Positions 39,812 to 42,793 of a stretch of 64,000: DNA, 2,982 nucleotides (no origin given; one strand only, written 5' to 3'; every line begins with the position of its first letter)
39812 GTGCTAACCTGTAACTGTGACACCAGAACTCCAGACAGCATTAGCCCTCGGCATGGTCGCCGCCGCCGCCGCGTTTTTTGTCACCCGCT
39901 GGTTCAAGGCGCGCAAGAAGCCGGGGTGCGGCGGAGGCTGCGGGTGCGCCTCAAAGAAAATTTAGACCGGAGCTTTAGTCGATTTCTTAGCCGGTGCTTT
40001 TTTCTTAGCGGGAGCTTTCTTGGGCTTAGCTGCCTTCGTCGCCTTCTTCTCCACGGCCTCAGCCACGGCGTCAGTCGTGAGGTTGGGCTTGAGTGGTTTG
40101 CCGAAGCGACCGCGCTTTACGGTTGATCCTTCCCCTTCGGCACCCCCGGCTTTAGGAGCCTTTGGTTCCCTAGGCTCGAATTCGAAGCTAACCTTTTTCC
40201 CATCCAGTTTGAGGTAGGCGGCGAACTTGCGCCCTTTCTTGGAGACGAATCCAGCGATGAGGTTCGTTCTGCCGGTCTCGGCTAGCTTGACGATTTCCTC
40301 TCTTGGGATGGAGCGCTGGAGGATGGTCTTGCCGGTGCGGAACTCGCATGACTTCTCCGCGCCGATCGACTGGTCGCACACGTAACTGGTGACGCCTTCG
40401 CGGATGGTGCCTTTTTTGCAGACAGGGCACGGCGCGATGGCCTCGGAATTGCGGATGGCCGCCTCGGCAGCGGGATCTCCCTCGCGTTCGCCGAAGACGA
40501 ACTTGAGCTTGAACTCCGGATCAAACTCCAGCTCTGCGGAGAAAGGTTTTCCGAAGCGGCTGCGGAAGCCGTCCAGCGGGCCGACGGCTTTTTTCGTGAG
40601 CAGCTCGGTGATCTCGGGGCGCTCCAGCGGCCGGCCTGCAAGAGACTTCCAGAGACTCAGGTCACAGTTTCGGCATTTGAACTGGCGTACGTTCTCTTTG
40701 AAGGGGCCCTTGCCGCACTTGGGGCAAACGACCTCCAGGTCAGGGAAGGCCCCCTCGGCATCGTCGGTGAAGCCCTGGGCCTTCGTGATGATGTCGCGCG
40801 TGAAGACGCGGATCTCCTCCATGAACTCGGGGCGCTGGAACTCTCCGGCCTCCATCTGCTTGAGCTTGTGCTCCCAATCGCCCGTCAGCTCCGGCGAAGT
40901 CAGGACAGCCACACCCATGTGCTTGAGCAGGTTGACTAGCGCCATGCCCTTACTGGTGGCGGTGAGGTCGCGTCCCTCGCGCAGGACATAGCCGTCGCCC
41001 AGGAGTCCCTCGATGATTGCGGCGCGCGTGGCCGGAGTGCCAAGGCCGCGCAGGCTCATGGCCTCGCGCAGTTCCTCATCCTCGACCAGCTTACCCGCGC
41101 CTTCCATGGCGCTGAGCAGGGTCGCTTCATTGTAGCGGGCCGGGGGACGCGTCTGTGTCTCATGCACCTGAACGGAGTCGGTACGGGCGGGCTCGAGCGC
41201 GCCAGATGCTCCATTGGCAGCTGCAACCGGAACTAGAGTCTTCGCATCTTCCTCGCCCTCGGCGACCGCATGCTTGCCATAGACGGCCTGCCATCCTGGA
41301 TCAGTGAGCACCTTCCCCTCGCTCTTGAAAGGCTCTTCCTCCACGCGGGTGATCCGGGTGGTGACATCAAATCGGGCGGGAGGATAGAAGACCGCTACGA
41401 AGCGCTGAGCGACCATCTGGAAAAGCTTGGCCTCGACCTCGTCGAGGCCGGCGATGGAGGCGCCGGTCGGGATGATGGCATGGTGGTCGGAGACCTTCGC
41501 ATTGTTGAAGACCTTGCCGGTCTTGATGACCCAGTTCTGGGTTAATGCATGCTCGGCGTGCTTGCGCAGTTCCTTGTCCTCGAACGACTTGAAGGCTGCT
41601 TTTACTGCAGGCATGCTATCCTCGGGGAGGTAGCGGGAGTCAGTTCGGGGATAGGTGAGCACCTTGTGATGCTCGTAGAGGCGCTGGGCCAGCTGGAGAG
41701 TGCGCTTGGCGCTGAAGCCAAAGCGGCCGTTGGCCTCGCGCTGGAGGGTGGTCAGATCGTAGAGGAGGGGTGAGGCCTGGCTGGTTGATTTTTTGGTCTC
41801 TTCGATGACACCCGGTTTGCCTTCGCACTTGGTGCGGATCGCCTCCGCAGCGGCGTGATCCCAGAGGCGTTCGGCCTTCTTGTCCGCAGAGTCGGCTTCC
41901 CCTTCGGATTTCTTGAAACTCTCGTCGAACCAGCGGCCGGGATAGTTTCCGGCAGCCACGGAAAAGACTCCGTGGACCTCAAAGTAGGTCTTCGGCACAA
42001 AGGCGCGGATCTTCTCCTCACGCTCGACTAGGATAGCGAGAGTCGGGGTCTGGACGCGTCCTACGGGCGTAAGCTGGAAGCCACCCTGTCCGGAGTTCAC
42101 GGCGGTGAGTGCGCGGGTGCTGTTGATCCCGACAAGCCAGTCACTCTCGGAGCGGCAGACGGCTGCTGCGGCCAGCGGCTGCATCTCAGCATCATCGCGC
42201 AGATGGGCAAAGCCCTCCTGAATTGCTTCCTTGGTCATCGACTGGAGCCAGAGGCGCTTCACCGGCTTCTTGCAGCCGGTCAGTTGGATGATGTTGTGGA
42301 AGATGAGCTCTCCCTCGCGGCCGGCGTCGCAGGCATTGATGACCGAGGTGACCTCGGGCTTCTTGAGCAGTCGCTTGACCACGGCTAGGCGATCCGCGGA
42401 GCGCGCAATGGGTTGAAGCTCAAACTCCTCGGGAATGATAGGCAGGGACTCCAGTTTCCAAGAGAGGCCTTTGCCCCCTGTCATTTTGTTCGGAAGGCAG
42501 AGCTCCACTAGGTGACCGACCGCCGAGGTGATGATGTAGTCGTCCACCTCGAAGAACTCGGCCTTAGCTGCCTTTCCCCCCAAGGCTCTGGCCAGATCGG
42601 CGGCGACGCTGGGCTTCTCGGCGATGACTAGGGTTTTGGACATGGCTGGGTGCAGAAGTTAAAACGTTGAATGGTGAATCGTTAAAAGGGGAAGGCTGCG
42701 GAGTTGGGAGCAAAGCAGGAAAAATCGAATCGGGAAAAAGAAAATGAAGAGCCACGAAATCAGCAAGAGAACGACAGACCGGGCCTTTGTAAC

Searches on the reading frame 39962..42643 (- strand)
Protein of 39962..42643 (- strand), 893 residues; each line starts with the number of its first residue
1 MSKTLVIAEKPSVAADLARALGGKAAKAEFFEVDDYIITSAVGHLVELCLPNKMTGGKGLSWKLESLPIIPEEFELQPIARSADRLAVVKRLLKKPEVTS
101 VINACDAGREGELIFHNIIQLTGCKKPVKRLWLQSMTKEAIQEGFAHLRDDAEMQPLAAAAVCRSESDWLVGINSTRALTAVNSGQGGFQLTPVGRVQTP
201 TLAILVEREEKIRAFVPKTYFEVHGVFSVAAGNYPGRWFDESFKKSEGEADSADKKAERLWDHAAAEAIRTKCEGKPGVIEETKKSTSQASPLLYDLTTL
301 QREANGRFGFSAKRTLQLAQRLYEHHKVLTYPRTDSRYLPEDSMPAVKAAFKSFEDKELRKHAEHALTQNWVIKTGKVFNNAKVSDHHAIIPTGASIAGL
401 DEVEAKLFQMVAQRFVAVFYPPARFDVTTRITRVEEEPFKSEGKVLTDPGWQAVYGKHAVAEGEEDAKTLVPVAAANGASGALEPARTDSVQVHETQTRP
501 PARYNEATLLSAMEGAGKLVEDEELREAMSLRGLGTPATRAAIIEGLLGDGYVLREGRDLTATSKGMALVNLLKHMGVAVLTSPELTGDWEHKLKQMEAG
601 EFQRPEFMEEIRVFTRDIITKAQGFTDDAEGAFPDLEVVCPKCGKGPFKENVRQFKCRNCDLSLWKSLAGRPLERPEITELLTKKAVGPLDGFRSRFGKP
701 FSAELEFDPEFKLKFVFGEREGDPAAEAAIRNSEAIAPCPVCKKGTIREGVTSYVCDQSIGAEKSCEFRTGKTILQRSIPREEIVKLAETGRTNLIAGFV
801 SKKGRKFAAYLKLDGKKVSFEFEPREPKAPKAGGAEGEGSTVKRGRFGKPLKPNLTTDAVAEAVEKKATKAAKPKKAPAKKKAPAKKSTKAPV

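Call 85: search_protein_families(library=pfam, proteins=[window:39962-42643:-])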
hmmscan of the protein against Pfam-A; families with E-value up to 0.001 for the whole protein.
window:39962-42643:- (893 aa): 3 families
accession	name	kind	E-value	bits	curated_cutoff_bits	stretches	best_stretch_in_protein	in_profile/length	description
PF01131.25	Topoisom_bac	-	7.9e-110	368.1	35.1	1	154-608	3-410/411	DNA topoisomerase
PF13342.12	Toprim_Crpt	-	3.5e-39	133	32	2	765-823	1-60/60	C-terminal repeat of topoisomerase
PF01751.28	Toprim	-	2.7e-07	31.1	23.1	1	4-133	1-93/96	Toprim domain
